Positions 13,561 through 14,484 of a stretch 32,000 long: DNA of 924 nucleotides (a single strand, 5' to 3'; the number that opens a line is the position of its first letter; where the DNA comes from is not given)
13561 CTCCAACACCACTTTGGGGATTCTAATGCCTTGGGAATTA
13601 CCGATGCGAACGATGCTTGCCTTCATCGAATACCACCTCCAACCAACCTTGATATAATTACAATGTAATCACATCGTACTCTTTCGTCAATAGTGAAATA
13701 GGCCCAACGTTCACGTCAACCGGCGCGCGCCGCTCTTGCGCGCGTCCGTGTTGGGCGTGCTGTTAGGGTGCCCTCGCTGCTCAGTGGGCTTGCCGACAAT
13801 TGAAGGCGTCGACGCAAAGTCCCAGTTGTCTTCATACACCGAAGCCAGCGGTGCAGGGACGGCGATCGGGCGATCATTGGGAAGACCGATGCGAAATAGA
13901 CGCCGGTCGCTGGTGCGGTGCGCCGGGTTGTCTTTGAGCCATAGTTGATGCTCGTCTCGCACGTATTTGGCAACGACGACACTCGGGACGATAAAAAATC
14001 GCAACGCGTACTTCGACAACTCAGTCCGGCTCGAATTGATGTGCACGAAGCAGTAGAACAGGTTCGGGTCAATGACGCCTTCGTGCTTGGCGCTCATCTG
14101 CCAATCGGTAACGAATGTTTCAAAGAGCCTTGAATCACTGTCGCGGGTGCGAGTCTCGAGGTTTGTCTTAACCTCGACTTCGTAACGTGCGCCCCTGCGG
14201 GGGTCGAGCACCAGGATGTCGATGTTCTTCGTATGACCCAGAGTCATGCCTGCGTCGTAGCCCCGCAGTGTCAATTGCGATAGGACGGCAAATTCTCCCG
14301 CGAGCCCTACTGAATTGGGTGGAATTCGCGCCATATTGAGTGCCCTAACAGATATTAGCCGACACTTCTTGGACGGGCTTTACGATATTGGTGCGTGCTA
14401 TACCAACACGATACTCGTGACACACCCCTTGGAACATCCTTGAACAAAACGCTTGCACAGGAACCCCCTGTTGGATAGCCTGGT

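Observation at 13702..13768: attC-like recombination-site architecture at the 3' end of the nuclease-like gene (site Q)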

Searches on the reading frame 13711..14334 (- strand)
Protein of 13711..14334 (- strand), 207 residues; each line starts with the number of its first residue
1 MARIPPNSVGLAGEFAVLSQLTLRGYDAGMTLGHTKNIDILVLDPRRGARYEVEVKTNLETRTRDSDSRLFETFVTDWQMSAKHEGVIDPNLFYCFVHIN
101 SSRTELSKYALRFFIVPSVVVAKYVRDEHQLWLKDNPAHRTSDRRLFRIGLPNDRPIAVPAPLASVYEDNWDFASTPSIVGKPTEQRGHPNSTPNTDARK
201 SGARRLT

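Call 9: search_protein_families(library=pfam, proteins=[window:13711-14334:-], max_evalue=0.01)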
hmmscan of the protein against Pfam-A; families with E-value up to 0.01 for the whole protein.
window:13711-14334:- (207 aa): 0 families

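Call 15: find_encoding_contigs(protein=window:13711-14334:-, flank=10000, max_places=8)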
Protein window:13711-14334:- (207 aa): 7 contigs read that carry it; 2 places shown.
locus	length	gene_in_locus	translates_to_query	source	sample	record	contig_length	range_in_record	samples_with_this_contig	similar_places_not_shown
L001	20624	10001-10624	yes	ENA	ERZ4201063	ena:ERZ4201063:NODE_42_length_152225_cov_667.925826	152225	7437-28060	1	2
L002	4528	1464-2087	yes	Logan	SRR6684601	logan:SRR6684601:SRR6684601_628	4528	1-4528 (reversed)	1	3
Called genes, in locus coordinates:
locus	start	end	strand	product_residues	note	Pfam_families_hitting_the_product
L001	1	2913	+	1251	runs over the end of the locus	PF00672:HAMP, PF00989:PAS, PF13188:PAS_8, PF13426:PAS_9, PF00989:PAS, PF08448:PAS_4, PF13188:PAS_8, PF08447:PAS_3, +9 more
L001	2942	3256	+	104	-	PF01627:Hpt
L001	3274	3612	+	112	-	PF01740:STAS, PF13466:STAS_2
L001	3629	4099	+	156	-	PF13581:HATPase_c_2, PF02518:HATPase_c (weak)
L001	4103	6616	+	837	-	PF00343:Phosphorylase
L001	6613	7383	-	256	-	PF00106:adh_short, PF08659:KR (weak), PF13561:adh_short_C2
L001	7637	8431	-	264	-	PF08543:Phos_pyr_kin, PF00294:PfkB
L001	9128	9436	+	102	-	PF01909:NTP_transf_2, PF18765:Polbeta (weak)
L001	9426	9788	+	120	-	PF01934:HepT-like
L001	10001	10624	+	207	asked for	-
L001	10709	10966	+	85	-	PF04014:MazE_antitoxin (weak)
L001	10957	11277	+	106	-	PF02452:PemK_toxin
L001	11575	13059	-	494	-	PF13598:DUF4139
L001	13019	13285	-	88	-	PF08543:Phos_pyr_kin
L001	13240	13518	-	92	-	PF08543:Phos_pyr_kin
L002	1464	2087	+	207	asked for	-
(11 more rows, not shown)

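Call 24: search_protein_families(library=pfam, proteins=[window:13711-14334:-], max_evalue=1)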
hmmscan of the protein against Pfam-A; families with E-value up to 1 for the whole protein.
window:13711-14334:- (207 aa): 0 families

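Call 27: find_homologous_proteins(query=window:13711-14334:-, max_evalue=0.001)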
Query window:13711-14334:- (207 aa): 561 proteins with E <= 0.001 among 779 candidates; the best 120 are listed.
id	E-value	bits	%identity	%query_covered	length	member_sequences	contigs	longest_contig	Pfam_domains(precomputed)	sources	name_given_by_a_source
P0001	6.2e-135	465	100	100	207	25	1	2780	-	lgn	-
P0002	3.0e-118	411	87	100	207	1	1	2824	-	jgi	jgi:hypothetical protein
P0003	5.6e-118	410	88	100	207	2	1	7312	-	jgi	-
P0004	1.4e-115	402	84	100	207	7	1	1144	-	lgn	-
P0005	9.3e-115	399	85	100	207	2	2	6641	-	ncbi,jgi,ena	-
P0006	8.8e-114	396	85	100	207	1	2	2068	-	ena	-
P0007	8.6e-105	367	81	100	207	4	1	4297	-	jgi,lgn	jgi:hypothetical protein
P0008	1.6e-101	356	89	85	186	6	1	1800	-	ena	-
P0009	3.8e-98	345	82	92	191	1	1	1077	-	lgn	-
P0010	1.2e-89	317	82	84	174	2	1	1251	-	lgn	-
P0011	2.8e-88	313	78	85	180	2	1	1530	-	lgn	-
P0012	4.4e-88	312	80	85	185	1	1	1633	-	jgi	jgi:hypothetical protein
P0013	3.2e-84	300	76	85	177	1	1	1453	-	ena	-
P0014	4.6e-80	286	75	84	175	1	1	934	-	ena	-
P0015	3.2e-78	280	70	85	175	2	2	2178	-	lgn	-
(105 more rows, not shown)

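Call 29: find_encoding_contigs(protein=P0003, flank=10000, max_places=4)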
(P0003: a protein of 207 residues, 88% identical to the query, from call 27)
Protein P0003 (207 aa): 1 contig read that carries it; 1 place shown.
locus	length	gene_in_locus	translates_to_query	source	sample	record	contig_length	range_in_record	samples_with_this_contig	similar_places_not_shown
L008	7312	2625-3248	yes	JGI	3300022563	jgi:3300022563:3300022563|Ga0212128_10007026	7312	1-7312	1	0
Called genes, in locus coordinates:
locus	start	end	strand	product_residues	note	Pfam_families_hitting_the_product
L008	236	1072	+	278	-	PF13495:Phage_int_SAM_4, PF00589:Phage_integrase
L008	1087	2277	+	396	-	PF14319:Zn_Tnp_IS91, PF04986:Y2_Tnp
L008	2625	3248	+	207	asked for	-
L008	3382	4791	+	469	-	PF03972:MmgE_PrpD_N, PF19305:MmgE_PrpD_C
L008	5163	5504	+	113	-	-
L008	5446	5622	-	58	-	-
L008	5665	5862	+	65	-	-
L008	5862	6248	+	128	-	PF02661:Fic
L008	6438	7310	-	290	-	PF07883:Cupin_2 (faint)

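Call 30: find_encoding_contigs(protein=P0005, flank=10000, max_places=4)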
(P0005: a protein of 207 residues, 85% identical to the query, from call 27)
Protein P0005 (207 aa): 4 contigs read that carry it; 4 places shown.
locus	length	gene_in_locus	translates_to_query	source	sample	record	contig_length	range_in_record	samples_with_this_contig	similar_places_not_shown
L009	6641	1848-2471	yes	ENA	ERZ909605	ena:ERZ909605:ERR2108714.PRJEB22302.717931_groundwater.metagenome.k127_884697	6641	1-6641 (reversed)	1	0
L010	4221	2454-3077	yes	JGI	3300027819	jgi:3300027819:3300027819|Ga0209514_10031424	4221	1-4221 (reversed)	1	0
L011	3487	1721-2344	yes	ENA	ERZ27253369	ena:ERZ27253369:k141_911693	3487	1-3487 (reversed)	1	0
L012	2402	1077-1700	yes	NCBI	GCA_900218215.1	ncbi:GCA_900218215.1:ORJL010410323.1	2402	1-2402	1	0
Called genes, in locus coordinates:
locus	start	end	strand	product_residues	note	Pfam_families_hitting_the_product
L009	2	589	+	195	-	?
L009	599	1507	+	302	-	PF01266:DAO (faint), PF01946:Thi4 (faint), PF07992:Pyr_redox_2, PF13738:Pyr_redox_3, PF00070:Pyr_redox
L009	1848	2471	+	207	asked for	-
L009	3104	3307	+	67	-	-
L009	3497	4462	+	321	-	PF03401:TctC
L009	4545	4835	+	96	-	PF24696:UGSC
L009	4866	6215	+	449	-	PF24696:UGSC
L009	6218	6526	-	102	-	PF14330:DUF4387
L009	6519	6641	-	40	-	?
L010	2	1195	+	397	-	?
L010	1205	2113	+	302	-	PF01266:DAO (faint), PF01946:Thi4 (faint), PF07992:Pyr_redox_2, PF13738:Pyr_redox_3, PF00070:Pyr_redox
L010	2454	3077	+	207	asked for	-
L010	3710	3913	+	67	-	-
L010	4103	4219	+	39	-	?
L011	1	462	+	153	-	?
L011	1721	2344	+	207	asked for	-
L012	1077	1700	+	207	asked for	-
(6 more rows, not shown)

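Call 31: find_encoding_contigs(protein=P0007, flank=10000, max_places=4)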
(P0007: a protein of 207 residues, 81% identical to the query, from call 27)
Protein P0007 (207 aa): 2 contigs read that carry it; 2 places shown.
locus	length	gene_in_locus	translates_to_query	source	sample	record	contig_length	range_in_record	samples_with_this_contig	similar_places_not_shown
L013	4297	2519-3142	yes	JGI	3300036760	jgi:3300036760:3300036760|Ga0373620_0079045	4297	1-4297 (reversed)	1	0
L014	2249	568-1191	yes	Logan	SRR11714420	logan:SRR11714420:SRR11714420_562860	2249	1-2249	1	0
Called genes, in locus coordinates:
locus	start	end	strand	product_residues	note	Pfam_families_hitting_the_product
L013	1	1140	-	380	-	?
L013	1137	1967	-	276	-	PF00941:FAD_binding_5, PF03450:CO_deh_flav_C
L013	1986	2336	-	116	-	PF13495:Phage_int_SAM_4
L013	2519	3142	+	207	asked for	-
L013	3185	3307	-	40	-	-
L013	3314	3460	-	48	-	-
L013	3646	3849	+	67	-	-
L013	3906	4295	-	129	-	?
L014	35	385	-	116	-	PF13495:Phage_int_SAM_4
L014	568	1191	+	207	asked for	-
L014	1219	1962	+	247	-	-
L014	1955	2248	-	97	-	?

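Call 34: search_protein_families(library=ncbifam, proteins=[L013:1986-2336:-, L014:35-385:-, L008:236-1072:+, window:13711-14334:-], max_evalue=0.01)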
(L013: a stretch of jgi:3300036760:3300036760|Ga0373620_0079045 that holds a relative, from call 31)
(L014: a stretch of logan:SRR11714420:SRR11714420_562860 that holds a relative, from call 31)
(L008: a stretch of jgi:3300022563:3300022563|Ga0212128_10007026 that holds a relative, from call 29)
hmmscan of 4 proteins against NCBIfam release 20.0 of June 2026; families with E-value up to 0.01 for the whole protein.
L013:1986-2336:- (116 aa): 2 families
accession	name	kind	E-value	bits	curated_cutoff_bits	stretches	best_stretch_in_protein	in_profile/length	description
TIGR02249.1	integrase_gron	subfamily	1.4e-17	64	265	1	21-88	1-68/315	integron integrase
NF011946.0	PRK15417.1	equivalog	1.8e-17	63.5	435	1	9-89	4-84/337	integron integrase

L014:35-385:- (116 aa): 2 families
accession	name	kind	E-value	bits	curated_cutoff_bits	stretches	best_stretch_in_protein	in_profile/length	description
TIGR02249.1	integrase_gron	subfamily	1.4e-17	64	265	1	21-88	1-68/315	integron integrase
NF011946.0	PRK15417.1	equivalog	1.8e-17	63.5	435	1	9-89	4-84/337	integron integrase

L008:236-1072:+ (278 aa): 13 families
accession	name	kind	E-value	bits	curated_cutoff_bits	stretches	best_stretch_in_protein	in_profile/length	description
NF040815.2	recomb_XerA_Arch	equivalog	1.6e-57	195.1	220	1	7-264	2-259/263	site-specific tyrosine recombinase/integron integrase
TIGR02224.1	recomb_XerC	equivalog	1.1e-49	169.5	335.15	1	14-264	10-282/295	tyrosine recombinase XerC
TIGR02225.1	recomb_XerD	equivalog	7.1e-49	166.7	329.6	1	14-264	9-279/290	site-specific tyrosine recombinase XerD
TIGR02249.1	integrase_gron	subfamily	1.6e-48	165.7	265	2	7-181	4-180/315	integron integrase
NF001399.0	PRK00283.1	subfamily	7.2e-46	156.8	279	1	15-264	20-288/300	tyrosine recombinase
NF011946.0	PRK15417.1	equivalog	8.7e-33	113.9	435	2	6-191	18-204/337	integron integrase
NF002331.0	PRK01287.1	subfamily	5e-32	111.3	371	1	78-260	119-313/365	site-specific tyrosine recombinase XerC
NF003462.0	PRK05084.1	equivalog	3.3e-17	62.2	267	1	110-263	188-348/360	tyrosine recombinase XerS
NF007370.0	PRK09870.1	subfamily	3.6e-15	56.1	221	1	101-256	12-176/200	tyrosine-type DNA invertase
NF007371.0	PRK09871.1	subfamily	1.7e-12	47.3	222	1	111-257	20-172/198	tyrosine-type DNA invertase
NF040693.1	recomb_GmtY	equivalog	2.2e-10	40.4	340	1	180-262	346-435/441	gamma-mobile-trio recombinase GmtY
NF002685.0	PRK02436.1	equivalog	8.9e-07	29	178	1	12-256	9-243/245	site-specific tyrosine recombinase XerD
NF041502.1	integrase_1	equivalog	0.00037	19.3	350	0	223-260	324-361/484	site-specific integrase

window:13711-14334:- (207 aa): 1 family
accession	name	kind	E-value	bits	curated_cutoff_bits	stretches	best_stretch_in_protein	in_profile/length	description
NF045981.1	MSC0775_fam_LP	subfamily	0.0039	15.7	250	1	47-106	669-732/740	MSC_0775 family lipoprotein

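Call 58: search_protein_families(library=ncbifam, proteins=[L125:1-225:-], max_evalue=0.01)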
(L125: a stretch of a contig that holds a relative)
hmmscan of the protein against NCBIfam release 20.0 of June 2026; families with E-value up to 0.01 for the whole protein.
L125:1-225:- (75 aa): 3 families
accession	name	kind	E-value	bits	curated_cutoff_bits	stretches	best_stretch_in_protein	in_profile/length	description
TIGR02249.1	integrase_gron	subfamily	1.8e-27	96.6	265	1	2-75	1-74/315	integron integrase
NF011946.0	PRK15417.1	equivalog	3.3e-25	89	435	1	2-75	16-89/337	integron integrase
NF040815.2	recomb_XerA_Arch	equivalog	3.7e-05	23.4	220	1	9-72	6-68/263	site-specific tyrosine recombinase/integron integrase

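Call 76: search_solved_structures(query=A2, max_evalue=1, show_alignments=1)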
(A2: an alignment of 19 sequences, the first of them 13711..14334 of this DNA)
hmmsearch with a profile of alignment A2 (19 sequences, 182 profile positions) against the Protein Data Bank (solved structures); distinct sequences matched with E-value up to 1: 0.

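Call 81: predict_structure(alignment_id=A2)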
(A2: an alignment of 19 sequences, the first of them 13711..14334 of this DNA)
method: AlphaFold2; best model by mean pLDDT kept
length: 207 residues; sequences in the alignment: 19
mean_pLDDT: 73.1   pTM: 0.72
mean pLDDT of the five models: 73.1, 49.8, 40.6, 40.5, 36.6
residues with pLDDT >= 90: 54; 70-90: 76; 50-70: 44; < 50: 33
segments of 3 or more residues with pLDDT < 50: 177-207
pLDDT, mean of each block of 10 residues (from residue 1): 58 89 92 70 92 89 63 73 89 90 69 90 90 84 83 62 86 61 30 29 33
secondary structure, 60 per line:
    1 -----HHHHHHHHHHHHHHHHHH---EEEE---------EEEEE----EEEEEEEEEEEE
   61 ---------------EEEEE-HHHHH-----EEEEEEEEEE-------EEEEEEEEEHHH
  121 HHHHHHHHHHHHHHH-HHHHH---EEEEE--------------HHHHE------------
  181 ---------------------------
elements in order: H6-23 E27-30 E40-44 E49-60 E76-80 H82-86 E92-101 E109-117 H118-135 H137-141 E145-149 H164-167
